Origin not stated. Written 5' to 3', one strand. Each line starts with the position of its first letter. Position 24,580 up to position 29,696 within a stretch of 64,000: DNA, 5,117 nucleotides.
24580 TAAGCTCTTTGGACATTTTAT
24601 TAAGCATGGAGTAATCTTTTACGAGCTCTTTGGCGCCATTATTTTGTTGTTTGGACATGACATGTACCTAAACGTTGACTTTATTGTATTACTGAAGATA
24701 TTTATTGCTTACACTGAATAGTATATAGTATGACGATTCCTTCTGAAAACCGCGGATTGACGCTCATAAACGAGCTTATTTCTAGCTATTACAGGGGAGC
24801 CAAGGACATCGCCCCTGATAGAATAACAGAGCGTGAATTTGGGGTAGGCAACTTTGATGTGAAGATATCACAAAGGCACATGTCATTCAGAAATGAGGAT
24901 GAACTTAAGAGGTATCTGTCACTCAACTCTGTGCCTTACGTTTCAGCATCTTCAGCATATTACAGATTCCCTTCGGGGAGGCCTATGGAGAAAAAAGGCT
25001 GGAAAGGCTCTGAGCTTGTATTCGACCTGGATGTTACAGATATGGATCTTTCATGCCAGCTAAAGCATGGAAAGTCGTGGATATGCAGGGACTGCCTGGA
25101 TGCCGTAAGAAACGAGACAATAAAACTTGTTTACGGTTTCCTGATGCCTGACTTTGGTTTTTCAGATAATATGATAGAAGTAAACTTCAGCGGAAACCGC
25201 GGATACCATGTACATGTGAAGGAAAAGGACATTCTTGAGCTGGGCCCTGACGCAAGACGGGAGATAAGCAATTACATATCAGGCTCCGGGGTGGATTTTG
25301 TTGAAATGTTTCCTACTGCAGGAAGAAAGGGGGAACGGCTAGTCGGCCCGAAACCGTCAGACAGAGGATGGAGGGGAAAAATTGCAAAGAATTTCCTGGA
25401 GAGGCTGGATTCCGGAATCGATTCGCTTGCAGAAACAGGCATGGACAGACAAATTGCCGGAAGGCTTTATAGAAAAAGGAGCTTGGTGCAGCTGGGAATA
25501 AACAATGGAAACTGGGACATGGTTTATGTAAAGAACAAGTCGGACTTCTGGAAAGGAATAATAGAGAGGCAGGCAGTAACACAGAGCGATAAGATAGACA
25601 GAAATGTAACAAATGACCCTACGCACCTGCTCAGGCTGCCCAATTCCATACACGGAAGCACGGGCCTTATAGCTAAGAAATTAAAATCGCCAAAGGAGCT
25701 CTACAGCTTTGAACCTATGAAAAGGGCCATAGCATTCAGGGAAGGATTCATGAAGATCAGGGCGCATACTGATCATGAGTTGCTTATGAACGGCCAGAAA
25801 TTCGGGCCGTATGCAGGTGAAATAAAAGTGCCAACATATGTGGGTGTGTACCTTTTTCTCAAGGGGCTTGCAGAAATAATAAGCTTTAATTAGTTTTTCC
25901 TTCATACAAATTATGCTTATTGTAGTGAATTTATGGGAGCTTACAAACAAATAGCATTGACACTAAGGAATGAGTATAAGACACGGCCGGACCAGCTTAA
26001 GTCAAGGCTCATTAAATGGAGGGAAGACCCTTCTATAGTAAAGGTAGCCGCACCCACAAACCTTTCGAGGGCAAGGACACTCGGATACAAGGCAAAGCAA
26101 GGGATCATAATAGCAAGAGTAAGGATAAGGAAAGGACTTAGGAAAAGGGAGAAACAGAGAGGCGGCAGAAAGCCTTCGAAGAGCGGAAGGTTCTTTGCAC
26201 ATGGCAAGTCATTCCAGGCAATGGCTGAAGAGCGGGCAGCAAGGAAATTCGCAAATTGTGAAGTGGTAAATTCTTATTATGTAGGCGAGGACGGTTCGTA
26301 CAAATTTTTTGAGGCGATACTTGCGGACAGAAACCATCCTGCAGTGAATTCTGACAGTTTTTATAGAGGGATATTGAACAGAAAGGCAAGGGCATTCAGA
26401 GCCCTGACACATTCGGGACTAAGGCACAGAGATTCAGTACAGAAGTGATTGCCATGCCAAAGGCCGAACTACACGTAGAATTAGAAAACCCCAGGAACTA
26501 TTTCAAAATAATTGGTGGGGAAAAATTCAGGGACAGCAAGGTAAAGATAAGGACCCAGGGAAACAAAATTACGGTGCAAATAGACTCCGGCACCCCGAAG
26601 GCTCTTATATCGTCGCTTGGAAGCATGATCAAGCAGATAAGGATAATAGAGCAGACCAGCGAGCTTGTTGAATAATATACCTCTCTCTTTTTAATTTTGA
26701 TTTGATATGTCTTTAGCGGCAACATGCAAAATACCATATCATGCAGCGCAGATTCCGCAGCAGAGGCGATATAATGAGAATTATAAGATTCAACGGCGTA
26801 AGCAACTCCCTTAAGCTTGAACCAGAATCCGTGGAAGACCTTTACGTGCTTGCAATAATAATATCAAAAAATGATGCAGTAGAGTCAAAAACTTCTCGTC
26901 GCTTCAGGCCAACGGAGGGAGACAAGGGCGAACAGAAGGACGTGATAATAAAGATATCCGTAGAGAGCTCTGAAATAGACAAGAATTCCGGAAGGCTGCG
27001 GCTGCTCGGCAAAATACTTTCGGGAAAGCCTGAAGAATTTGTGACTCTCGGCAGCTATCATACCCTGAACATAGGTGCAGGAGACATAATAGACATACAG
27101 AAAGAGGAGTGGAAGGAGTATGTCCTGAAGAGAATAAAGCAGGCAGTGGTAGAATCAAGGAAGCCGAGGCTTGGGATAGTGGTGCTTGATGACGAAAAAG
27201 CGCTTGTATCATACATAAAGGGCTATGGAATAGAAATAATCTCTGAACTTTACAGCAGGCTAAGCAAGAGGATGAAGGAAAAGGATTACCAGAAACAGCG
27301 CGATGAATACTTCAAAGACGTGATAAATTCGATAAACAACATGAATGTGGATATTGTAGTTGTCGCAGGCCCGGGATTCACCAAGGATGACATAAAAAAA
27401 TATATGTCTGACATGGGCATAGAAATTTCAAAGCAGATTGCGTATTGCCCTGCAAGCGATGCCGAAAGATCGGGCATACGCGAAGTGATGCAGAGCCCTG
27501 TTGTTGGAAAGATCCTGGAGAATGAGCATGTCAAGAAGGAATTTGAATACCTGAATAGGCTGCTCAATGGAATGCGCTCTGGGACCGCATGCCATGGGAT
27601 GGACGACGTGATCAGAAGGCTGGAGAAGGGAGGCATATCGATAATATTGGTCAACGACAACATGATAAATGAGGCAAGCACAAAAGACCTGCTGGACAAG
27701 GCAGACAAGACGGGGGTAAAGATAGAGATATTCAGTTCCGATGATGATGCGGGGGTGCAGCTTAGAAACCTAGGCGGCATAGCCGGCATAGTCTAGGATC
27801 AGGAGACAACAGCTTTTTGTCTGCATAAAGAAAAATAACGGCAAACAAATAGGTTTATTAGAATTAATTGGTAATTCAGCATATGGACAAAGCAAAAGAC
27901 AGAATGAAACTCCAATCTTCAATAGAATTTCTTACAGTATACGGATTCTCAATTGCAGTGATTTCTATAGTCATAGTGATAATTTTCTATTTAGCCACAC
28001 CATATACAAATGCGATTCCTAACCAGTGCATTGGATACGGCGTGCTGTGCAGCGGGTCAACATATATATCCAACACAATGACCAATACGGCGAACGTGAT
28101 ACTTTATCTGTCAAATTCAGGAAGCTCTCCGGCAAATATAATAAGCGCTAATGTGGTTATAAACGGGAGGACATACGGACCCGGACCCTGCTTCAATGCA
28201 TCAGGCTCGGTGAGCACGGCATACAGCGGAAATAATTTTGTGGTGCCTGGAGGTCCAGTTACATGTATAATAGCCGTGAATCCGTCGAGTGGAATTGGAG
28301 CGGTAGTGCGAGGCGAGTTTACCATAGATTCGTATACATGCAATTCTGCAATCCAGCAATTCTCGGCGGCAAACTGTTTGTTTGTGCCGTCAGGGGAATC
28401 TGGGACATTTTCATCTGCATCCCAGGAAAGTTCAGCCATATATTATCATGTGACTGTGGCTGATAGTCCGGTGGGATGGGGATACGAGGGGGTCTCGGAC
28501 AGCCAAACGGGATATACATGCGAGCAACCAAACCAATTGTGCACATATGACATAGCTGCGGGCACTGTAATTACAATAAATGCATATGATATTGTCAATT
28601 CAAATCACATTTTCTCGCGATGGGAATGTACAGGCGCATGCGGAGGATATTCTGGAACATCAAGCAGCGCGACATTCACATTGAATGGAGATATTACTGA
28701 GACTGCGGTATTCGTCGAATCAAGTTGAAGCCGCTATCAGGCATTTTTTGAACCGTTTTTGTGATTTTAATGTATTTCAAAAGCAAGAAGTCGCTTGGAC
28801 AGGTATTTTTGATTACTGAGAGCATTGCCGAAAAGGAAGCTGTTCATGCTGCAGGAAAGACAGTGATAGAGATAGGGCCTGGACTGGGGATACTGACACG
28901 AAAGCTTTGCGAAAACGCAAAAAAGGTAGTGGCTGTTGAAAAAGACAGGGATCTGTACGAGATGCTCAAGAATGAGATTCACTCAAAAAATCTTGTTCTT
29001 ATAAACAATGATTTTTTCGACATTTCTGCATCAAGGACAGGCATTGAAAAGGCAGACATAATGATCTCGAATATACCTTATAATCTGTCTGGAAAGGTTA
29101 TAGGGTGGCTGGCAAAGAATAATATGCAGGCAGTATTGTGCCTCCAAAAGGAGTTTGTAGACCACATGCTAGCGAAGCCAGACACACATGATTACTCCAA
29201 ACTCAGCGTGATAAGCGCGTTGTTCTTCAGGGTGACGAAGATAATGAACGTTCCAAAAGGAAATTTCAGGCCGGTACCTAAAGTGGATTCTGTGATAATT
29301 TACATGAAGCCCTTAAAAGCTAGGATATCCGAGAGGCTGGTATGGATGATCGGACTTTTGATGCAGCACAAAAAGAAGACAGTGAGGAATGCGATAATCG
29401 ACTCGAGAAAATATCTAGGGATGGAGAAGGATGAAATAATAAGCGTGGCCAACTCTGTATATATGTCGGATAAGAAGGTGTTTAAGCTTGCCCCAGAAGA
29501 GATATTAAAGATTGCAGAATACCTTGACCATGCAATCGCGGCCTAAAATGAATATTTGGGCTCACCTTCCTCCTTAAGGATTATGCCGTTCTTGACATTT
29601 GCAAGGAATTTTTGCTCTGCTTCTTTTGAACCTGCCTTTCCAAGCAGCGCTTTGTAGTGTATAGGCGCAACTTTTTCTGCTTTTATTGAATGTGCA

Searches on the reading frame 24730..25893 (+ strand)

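Call 25: search_protein_families(library=pfam, proteins=[window:24730-25893:+], max_evalue=0.001)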
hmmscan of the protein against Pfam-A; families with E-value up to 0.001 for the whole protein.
window:24730-25893:+ (387 aa): 1 family
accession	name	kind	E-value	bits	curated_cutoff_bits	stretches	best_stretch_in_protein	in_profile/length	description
PF01896.25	DNA_primase_S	-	4.9e-17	63.2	26.8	1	98-316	1-159/163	DNA primase small subunit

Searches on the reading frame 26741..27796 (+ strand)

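Call 25: search_protein_families(library=pfam, proteins=[window:26741-27796:+], max_evalue=0.001)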
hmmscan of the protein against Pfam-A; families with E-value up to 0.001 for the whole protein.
window:26741-27796:+ (351 aa): 3 families
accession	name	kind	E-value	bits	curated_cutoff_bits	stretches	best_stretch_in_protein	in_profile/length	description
PF03463.20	eRF1_1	-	1.3e-22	80.5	23.8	1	21-136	13-123/123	eRF1 domain 1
PF03465.20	eRF1_3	-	2.1e-12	47.9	25.8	1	266-350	3-101/106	eRF1 domain 3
PF03464.20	eRF1_2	-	4.7e-12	46.8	27.1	1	144-255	2-127/133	eRF1 domain 2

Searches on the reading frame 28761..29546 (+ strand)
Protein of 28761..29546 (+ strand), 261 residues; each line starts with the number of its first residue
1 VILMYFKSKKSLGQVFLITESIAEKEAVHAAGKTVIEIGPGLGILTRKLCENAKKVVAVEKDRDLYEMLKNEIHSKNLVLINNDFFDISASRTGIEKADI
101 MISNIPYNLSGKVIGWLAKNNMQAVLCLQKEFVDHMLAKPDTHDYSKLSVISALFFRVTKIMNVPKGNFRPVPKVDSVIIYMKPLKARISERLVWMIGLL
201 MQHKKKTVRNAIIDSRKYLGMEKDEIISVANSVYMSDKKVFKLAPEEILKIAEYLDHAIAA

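Call 25: search_protein_families(library=pfam, proteins=[window:28761-29546:+], max_evalue=0.001)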
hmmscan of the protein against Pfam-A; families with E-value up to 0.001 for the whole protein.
window:28761-29546:+ (261 aa): 1 family
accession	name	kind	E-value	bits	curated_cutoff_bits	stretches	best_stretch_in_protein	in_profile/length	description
PF00398.26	RrnaAD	-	5.4e-44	150.7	24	1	6-255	2-261/263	Ribosomal RNA adenine dimethylase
